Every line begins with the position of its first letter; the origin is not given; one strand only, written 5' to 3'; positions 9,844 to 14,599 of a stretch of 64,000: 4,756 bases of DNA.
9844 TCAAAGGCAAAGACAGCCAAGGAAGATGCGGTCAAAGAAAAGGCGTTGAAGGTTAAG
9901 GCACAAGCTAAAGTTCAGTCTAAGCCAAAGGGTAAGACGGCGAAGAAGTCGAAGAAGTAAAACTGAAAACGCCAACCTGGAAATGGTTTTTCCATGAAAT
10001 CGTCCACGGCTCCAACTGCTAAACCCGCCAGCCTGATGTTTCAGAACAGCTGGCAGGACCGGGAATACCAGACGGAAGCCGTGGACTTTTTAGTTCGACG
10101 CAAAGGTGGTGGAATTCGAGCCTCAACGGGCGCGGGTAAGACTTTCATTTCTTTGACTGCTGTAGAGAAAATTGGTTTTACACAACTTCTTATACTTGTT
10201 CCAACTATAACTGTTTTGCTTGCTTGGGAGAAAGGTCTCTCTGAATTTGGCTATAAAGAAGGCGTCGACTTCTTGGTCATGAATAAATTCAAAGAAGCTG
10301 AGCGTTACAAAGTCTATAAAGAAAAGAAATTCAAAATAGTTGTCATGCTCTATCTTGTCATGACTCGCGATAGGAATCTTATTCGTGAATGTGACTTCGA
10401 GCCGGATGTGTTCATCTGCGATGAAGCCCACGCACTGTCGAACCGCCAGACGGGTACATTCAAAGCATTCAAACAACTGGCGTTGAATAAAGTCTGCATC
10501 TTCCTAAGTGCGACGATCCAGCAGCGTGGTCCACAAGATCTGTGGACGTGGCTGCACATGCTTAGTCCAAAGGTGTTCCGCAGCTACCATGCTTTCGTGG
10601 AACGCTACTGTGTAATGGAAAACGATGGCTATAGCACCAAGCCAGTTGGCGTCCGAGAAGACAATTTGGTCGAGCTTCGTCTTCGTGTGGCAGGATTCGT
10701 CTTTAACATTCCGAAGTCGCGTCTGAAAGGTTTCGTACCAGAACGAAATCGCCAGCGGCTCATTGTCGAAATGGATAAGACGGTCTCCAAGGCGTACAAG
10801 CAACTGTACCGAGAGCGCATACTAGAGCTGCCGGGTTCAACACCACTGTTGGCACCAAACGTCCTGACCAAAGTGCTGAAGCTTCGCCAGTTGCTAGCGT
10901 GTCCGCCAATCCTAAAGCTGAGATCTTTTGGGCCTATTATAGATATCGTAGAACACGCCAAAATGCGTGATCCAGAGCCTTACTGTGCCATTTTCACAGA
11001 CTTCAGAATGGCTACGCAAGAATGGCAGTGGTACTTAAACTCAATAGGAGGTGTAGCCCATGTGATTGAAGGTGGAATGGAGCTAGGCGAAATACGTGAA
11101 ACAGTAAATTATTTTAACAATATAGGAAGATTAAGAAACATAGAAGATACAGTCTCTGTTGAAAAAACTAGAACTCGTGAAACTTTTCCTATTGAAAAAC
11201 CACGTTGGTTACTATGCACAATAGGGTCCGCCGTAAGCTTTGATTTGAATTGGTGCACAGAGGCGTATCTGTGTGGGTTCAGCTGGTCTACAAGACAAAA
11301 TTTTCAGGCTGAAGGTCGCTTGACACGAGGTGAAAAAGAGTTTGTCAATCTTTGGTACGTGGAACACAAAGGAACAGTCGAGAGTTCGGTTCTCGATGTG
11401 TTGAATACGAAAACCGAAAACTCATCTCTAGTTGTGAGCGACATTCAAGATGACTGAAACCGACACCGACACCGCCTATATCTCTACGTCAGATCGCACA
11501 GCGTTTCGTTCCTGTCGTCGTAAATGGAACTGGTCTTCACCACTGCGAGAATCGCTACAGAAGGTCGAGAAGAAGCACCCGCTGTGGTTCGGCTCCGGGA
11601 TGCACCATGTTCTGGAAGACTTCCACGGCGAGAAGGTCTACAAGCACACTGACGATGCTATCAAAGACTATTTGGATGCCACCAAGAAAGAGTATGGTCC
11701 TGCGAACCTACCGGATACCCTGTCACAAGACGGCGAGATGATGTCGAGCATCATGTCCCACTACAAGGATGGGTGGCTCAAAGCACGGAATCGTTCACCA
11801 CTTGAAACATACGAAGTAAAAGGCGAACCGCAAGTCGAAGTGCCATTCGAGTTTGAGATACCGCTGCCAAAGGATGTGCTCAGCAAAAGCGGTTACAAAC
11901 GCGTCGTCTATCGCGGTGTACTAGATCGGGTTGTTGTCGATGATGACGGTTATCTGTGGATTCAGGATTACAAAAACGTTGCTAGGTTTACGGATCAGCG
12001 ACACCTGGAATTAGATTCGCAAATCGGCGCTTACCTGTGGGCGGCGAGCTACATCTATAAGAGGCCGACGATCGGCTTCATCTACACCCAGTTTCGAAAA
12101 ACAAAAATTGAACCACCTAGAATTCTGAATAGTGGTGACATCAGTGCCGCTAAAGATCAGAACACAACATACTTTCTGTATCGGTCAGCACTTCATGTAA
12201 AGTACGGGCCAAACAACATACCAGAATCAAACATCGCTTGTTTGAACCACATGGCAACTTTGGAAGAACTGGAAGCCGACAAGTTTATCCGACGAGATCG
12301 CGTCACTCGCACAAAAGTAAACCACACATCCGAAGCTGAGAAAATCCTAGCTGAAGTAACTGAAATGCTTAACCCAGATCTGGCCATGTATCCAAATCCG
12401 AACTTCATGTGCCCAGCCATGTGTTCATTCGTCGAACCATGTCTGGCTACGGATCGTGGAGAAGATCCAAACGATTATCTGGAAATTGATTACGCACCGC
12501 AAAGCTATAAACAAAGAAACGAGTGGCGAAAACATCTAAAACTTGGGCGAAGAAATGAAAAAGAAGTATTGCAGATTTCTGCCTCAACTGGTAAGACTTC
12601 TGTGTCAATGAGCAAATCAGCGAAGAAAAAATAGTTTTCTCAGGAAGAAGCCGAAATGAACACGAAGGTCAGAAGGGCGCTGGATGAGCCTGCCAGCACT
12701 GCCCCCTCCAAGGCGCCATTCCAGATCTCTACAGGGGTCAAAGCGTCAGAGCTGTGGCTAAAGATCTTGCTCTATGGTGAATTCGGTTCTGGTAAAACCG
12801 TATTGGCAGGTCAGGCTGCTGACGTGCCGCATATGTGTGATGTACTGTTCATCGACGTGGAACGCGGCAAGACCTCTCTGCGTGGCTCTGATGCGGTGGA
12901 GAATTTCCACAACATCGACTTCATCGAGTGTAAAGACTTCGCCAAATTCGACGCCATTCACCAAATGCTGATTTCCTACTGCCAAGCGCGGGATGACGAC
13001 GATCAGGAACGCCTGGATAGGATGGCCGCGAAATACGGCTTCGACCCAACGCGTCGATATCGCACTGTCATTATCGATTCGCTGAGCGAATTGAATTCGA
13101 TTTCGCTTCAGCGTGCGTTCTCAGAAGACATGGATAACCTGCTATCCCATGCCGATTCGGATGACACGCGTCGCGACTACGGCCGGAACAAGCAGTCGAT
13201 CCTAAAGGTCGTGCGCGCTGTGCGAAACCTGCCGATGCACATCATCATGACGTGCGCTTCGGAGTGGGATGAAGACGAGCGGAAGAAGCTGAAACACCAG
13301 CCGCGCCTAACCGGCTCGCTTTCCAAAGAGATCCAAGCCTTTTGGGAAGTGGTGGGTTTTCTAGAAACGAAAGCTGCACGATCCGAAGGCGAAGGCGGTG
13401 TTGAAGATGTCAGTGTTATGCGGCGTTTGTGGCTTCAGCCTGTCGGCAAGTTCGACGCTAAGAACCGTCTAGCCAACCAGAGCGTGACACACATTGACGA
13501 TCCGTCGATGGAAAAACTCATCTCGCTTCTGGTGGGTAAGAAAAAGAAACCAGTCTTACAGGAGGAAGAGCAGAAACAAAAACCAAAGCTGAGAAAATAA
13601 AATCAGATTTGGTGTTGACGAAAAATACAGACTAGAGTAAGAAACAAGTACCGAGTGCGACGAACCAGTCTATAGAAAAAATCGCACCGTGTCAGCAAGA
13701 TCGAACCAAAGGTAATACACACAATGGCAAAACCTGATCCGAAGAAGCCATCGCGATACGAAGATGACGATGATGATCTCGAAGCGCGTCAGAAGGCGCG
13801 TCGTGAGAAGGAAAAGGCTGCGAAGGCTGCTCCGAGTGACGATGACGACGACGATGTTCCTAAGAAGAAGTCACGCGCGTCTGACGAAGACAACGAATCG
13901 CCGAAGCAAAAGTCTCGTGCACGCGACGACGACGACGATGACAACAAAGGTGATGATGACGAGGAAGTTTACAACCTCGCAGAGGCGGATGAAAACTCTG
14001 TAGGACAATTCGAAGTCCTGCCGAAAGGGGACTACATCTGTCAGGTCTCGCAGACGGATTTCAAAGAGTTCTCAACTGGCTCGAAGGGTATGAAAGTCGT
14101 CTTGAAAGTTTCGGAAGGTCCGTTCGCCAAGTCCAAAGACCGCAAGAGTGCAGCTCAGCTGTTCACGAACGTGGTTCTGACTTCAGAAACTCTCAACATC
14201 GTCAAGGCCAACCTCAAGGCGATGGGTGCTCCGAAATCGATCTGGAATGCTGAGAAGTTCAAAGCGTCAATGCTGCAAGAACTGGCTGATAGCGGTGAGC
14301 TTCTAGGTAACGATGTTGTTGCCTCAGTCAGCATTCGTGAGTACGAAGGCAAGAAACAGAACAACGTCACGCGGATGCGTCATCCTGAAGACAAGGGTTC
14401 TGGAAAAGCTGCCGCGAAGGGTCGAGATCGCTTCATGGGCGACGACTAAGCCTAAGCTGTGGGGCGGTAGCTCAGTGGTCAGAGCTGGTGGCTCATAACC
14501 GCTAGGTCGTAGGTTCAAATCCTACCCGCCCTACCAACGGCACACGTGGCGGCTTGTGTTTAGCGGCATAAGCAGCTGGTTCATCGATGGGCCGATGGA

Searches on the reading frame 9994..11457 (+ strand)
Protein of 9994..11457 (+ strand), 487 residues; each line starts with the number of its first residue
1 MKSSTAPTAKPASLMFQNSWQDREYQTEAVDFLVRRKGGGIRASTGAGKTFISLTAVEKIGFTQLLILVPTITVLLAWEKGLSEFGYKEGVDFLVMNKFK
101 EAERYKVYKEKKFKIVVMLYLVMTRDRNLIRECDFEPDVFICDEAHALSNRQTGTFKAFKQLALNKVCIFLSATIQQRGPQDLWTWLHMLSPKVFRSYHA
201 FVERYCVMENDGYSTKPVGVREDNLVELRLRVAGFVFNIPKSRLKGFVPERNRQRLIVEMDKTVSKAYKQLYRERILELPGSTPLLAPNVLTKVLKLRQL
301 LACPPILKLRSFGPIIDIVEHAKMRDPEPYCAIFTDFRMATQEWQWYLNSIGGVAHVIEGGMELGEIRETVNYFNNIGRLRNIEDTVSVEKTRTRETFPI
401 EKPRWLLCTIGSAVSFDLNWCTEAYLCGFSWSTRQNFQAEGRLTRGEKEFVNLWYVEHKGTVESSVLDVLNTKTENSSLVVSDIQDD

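Call 9: search_protein_families(library=phrogs, max_evalue=0.00001, proteins=[window:9994-11457:+])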
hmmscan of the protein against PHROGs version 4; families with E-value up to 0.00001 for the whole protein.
window:9994-11457:+ (487 aa): 2 families
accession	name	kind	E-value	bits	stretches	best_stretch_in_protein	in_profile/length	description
phrog_62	-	DNA, RNA and nucleotide metabolism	1.1e-46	160.1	1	23-483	698-1135/1881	DNA helicase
phrog_16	-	DNA, RNA and nucleotide metabolism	2.4e-11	43.6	1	17-194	268-428/986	DNA helicase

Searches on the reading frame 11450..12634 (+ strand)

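Call 9: search_protein_families(library=phrogs, max_evalue=0.00001, proteins=[window:11450-12634:+])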
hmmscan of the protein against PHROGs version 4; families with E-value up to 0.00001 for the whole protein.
window:11450-12634:+ (394 aa): 2 families
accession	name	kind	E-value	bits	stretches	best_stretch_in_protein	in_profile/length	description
phrog_1218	-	DNA, RNA and nucleotide metabolism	4e-47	162.2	1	3-359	2-352/364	exonuclease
phrog_69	-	DNA, RNA and nucleotide metabolism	7.7e-13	49.2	1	2-221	81-272/501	exonuclease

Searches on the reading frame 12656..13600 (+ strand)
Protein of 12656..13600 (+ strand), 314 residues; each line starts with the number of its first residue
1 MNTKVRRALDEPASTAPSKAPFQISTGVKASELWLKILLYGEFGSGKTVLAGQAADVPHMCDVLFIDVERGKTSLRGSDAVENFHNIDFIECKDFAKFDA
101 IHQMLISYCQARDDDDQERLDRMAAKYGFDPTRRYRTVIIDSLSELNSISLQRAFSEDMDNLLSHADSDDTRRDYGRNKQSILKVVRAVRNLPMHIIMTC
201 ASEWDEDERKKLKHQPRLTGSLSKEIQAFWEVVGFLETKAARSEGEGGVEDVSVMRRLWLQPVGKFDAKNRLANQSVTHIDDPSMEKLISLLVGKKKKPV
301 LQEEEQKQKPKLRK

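Call 9: search_protein_families(library=phrogs, max_evalue=0.00001, proteins=[window:12656-13600:+])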
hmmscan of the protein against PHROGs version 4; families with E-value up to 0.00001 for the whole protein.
window:12656-13600:+ (314 aa): 2 families
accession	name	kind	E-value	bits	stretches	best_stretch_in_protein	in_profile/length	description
phrog_124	-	DNA, RNA and nucleotide metabolism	1.5e-36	127.6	1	36-310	45-275/382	Sak4-like ssDNA annealing protein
phrog_1366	-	unknown function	1.9e-13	51.6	1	31-203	11-156/307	-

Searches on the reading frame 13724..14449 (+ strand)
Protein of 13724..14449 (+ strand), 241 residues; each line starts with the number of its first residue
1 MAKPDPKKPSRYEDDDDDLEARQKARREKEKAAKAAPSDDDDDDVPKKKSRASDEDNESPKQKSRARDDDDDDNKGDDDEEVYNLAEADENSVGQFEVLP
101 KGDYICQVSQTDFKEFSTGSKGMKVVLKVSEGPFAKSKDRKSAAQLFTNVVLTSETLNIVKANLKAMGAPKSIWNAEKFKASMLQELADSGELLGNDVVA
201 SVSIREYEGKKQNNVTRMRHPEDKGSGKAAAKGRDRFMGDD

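Call 104: search_protein_families(library=pfam, max_evalue=0.001, proteins=[window:13724-14449:+])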
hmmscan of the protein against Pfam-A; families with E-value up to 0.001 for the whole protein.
window:13724-14449:+ (241 aa): 1 family
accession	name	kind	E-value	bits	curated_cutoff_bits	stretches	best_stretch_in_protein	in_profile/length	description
PF05037.18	DUF669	-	6.8e-06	26.7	21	1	88-220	3-130/138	Protein of unknown function (DUF669)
